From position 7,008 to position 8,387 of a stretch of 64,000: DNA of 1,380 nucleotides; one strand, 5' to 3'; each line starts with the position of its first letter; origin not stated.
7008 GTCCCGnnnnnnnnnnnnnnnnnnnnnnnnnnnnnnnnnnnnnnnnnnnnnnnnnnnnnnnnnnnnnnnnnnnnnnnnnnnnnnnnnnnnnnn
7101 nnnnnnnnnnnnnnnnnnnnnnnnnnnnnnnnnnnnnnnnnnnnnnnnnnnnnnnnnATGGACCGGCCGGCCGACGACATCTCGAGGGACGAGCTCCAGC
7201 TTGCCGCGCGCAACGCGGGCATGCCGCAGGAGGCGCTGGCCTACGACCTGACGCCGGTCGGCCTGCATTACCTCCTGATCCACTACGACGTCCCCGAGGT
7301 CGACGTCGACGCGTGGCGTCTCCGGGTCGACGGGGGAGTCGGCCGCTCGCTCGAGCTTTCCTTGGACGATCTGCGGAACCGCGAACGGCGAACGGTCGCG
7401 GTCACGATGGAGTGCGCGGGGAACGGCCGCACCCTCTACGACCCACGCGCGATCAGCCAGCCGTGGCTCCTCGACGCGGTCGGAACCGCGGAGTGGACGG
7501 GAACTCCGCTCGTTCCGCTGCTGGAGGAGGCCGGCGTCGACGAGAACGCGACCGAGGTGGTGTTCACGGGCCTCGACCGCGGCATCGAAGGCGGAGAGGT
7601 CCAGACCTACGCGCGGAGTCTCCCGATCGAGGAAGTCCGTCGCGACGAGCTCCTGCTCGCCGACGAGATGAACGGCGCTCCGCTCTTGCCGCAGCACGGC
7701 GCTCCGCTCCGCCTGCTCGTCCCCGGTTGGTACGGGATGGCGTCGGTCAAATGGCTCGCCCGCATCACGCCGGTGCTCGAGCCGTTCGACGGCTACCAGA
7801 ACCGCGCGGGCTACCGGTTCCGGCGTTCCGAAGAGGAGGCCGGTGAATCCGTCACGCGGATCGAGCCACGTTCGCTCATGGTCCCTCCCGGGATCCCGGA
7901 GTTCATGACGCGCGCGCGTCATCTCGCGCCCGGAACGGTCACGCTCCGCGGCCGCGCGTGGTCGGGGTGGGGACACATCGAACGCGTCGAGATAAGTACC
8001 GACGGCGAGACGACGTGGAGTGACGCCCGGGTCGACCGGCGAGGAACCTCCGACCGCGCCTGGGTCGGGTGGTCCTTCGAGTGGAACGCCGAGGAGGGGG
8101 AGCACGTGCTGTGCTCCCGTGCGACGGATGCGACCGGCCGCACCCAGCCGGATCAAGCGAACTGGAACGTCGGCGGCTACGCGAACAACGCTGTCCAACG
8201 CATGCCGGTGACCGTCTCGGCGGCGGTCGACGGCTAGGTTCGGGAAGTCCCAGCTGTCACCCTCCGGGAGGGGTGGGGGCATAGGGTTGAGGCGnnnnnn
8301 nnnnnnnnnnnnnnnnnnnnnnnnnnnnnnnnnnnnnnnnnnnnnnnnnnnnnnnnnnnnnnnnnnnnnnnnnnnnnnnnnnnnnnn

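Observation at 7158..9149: Sulfite-oxidase-like molybdoenzyme followed by a secreted RTX-type calcium-binding repeat protein, ~4 kb from moeA-moaC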

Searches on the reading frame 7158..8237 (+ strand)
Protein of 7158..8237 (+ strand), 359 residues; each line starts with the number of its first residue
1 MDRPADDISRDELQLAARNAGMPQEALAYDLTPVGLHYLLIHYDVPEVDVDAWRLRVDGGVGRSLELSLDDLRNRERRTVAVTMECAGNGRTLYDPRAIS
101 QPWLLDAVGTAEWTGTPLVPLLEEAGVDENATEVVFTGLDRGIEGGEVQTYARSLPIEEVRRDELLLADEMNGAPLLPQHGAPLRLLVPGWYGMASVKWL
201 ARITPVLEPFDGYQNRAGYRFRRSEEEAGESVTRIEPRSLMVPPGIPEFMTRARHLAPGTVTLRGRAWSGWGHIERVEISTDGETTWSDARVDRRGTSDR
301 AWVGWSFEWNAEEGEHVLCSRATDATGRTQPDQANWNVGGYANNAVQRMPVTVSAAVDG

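Call 6: search_protein_families(library=pfam, proteins=[window:7158-8237:+], max_evalue=1)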
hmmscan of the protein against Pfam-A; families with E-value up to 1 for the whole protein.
window:7158-8237:+ (359 aa): 5 families
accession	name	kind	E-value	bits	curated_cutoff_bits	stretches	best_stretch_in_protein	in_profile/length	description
PF00174.25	Oxidored_molyb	-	5.2e-54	182.8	24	1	42-213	1-168/169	Oxidoreductase molybdopterin binding domain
PF03404.22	Mo-co_dimer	-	1.5e-15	57.9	22.7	1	250-352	22-136/138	Mo-co oxidoreductase dimerisation domain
PF17957.7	Big_7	-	0.0066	17.5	24.1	1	257-317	16-67/70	Bacterial Ig domain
PF13223.11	DUF4031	-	0.17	12.6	25.6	1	7-49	21-52/76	Protein of unknown function (DUF4031)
PF03405.20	FA_desaturase_2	-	0.74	9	22.7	0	292-316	88-112/325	Fatty acid desaturase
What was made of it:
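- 7158..8237 (+): Gene A: 359-aa SUOX-family molybdoenzyme (Moco-binding domain plus dimerisation domain). It has no signal peptide, so it is predicted to be cytoplasmic. PF00174 E 5e-54 and PF03404 E 1.5e-15 (call 6).
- On SUOX-family molybdoenzymes (sulfite-oxidizing enzymes): E 5.2e-54, profile positions 1-168 of 169 (call 6). E 1.5e-15, residues 250-352 (call 6).
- Checked: It matches PF00174 (E 5e-54, residues 42-213) and PF03404 (E 1.5e-15, residues 250-352) (call 6).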

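Call 7: search_protein_families(library=ncbifam, proteins=[window:7158-8237:+], max_evalue=1)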
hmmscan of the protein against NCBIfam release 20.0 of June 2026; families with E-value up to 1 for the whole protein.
window:7158-8237:+ (359 aa): 4 families
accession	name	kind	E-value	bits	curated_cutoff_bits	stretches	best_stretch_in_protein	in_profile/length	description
TIGR04555.1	sulfite_DH_soxC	equivalog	3.2e-59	200.9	420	1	20-349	76-397/408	sulfite dehydrogenase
NF052245.1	SorA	equivalog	3.9e-58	197.1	600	1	45-353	85-396/396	SorA family sulfite dehydrogenase catalytic subunit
NF052247.1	SorT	equivalog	4.3e-51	173.9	570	1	49-353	86-385/387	SorT family sulfite dehydrogenase catalytic subunit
NF003767.0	PRK05363.1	equivalog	9.4e-13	48.1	207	1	48-204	96-244/320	protein-methionine-sulfoxide reductase catalytic subunit MsrP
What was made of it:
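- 7158..8237 (+): It scores below the NCBIfam cut-offs for SoxC, SorA and SorT (call 7).
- On Periplasmic sulfite dehydrogenases SorAB / SorT-SorU / SoxCD: Scores are 201, 197 and 174 bits against cut-offs of 420, 600 and 570 (call 7).
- Closest known: Bacterial sulfite dehydrogenases SorA. Different: It scores far below the NCBIfam equivalog cut-offs: 174-201 bits against 420-600 (call 7).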

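Call 19: find_related_loci(query=window:7158-8237:+, collection=genome_contigs, flank=6000)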
Query window:7158-8237:+ (359 aa) in genome_contigs; peptide patterns used: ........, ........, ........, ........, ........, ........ (x = any residue, [..] = any of these).
600 stretches matched a pattern (row limit reached: there are more); 548 encode a relative of the query (tblastn E <= 1e-3); the best 80 are kept; 80 distinct loci.
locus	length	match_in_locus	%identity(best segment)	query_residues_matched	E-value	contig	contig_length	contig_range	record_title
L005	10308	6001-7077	86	1-359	0e+0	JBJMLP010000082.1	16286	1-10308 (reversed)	MAG: Actinomycetota bacterium isolate H3_18_all_fractions_metab_maxbC_50_69_9 k255_2004186, whole genome shotgun sequenc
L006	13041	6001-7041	65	5-354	8e-144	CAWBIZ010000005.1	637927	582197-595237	MAG: uncultured Solirubrobacteraceae bacterium isolate MFD09212.bin.1.210 genome assembly, contig: contig_218, whole gen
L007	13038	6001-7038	63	8-354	2e-142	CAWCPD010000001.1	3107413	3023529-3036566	MAG: uncultured Actinomycetota bacterium isolate MFD04944.bin.2.65 genome assembly, contig: contig_22741, whole genome s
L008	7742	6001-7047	65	6-354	9e-142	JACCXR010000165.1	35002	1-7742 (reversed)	MAG: Euzebyaceae bacterium isolate MGR_bin183 SD2897-2912_k127_8396052, whole genome shotgun sequence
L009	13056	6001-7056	61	4-354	2e-141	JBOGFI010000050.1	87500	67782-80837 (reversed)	MAG: Acidimicrobiia bacterium isolate M3-S_metawrap_bin.36 k127_1879029, whole genome shotgun sequence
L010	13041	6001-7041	65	8-355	3e-141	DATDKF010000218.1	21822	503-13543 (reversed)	MAG TPA_asm: Solirubrobacteraceae bacterium isolate SMAG_U349 k141_1801982, whole genome shotgun sequence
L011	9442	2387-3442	63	5-356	1e-140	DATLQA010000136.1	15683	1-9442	MAG TPA_asm: Actinomycetota bacterium isolate SMAG_U13866 k141_462935, whole genome shotgun sequence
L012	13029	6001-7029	64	6-354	2e-140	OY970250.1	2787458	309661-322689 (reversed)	MAG: uncultured Actinomycetes bacterium isolate MFD04944.bin.c.3 genome assembly, chromosome: 1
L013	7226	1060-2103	64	6-353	3e-140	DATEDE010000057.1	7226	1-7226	MAG TPA_asm: Actinomycetota bacterium isolate SMAG_U8290 k141_2912555, whole genome shotgun sequence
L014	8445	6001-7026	64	6-353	2e-140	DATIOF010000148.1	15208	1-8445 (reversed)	MAG TPA_asm: Gaiellaceae bacterium isolate SMAG_U15816 k141_2110008, whole genome shotgun sequence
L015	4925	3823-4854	64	4-353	9e-142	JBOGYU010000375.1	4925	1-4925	MAG: Solirubrobacteraceae bacterium isolate SD8036_metabat2.bin.37_sub NODE_8860_length_4925_cov_3.134431, whole genome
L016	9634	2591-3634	63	6-353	1e-139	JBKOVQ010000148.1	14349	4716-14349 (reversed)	MAG: Actinomycetota bacterium isolate GM_EKS_MAG_00040 GM_EKS_000001044501, whole genome shotgun sequence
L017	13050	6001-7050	63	3-352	1e-139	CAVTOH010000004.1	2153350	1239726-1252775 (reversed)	MAG: uncultured Actinomycetes bacterium isolate MFD00962.bin.1.108 genome assembly, contig: contig_54978, whole genome s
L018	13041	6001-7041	63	8-355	1e-139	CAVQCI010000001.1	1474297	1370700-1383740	MAG: uncultured Actinomycetes bacterium isolate MFD02199.bin.2.161 genome assembly, contig: contig_10328, whole genome s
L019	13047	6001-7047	63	5-353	1e-138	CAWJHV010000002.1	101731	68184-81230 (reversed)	MAG: uncultured Solirubrobacterales bacterium isolate MFD03602.bin.1.72 genome assembly, contig: contig_10451, whole gen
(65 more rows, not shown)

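Call 47: search_solved_structures(query=window:7158-8237:+, max_evalue=1e-10, show_alignments=1)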
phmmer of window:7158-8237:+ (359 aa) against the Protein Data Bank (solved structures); distinct sequences matched with E-value up to 1e-10: 21.
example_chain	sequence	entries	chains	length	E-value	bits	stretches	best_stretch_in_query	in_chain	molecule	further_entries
2ca3_A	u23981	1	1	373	2e-52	181.8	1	31-350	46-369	SULFITE:CYTOCHROME C OXIDOREDUCTASE SUBUNIT A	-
2blf_A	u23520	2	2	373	4.6e-52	180.6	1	38-350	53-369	Sulfite:cytochrome c oxidoreductase subunit A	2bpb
2ca4_A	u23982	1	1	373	8.6e-52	179.7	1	46-350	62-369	SULFITE:CYTOCHROME C OXIDOREDUCTASE SUBUNIT A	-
2c9x_A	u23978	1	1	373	1.6e-51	178.9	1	38-350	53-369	SULFITE:CYTOCHROME C OXIDOREDUCTASE SUBUNIT A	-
2a9d_A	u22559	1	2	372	9.3e-41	143.4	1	19-353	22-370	Sulfite Oxidase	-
2a9b_A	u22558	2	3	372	8.3e-40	140.3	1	19-353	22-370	Sulfite Oxidase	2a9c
2a99_A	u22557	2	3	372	9.4e-40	140.1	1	19-353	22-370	Sulfite Oxidase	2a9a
1sox_A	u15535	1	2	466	2e-39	139.1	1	19-353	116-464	SULFITE OXIDASE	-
3hc2_A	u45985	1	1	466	2.6e-39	138.7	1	19-353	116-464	sulfite oxidase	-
3r19_A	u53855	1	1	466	3.2e-39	138.3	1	19-353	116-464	Sulfite oxidase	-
3r18_A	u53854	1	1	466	3.4e-39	138.3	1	19-353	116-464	Sulfite oxidase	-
3hbq_A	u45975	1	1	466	5.1e-38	134.4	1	19-353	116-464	Sulphite oxide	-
3hbg_A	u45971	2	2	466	6.7e-38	134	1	19-353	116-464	Sulfite Oxidase mutant C185S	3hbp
6y0k_AAA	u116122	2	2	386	2.7e-37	132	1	45-203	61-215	Putaitve sulfite oxidase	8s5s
5k3x_A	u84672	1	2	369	3.5e-33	118.5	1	48-349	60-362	Putative sulfite oxidase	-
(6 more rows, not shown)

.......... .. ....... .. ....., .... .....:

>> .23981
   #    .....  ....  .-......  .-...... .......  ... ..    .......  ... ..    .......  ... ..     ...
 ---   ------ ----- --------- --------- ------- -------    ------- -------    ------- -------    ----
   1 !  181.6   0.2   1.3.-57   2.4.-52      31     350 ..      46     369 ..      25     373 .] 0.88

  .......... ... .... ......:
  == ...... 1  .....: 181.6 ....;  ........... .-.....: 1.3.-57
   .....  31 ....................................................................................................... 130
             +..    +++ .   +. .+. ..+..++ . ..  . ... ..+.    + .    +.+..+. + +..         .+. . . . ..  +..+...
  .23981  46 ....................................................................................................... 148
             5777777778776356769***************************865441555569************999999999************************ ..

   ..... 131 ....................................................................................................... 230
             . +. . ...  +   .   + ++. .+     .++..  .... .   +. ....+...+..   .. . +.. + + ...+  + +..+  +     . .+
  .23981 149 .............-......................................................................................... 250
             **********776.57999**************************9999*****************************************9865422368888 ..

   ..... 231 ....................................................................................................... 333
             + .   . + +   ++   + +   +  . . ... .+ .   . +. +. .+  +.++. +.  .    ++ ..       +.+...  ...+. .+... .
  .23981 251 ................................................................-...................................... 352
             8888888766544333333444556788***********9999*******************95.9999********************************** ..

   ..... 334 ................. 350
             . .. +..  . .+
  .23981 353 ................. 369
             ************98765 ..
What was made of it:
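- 7158..8237 (+): SorA E 2e-52 (call 47).
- Checked: The closest solved relatives are Starkeya SorA (E 2e-52) and chicken sulfite oxidase (call 47).
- Domain assignments: calls 6, 7 and 47.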
